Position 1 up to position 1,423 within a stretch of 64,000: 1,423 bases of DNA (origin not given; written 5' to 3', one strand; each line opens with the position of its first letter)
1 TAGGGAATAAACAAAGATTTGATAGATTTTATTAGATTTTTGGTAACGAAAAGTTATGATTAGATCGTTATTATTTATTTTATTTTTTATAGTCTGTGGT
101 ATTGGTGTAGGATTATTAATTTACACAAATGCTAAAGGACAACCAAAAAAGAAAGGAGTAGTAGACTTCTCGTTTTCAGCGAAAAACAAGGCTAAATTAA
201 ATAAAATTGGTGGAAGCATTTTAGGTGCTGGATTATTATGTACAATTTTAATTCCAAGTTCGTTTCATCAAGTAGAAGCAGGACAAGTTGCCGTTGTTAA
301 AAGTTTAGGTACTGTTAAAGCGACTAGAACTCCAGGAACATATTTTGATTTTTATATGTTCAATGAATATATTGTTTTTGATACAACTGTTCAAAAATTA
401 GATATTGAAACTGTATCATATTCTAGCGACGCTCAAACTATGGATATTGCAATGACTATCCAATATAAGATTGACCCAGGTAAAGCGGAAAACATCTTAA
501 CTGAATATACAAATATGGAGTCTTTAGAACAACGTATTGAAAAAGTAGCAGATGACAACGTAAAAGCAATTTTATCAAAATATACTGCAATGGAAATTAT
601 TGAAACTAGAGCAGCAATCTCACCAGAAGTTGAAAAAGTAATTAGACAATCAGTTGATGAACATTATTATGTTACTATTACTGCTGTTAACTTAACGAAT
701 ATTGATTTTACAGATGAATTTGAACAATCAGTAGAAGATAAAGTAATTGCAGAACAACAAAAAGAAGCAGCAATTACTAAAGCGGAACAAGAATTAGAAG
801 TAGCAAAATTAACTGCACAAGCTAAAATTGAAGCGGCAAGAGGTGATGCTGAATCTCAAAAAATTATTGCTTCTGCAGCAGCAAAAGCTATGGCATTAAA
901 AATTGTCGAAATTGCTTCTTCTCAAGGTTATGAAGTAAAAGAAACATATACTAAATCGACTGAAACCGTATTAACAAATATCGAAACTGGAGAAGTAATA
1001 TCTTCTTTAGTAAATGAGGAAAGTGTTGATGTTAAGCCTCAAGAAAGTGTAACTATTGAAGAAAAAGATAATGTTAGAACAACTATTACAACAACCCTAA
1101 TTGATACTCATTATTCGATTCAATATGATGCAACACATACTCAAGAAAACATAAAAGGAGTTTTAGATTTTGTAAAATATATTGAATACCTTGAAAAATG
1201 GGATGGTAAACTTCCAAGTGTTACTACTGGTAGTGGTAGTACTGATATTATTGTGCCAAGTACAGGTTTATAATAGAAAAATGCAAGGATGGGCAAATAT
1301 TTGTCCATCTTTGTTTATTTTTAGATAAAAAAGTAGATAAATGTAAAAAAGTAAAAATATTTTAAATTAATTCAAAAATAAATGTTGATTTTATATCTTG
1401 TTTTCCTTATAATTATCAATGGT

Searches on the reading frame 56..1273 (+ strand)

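Call 34: search_protein_families(library=pfam, proteins=[window:56-1273:+], max_evalue=0.00001)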
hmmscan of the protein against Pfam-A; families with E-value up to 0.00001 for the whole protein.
window:56-1273:+ (405 aa): 1 family
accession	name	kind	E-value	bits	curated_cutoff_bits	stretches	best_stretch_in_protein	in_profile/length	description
PF01145.31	Band_7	-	1.4e-30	107.1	23.6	1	72-246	2-175/176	SPFH domain / Band 7 family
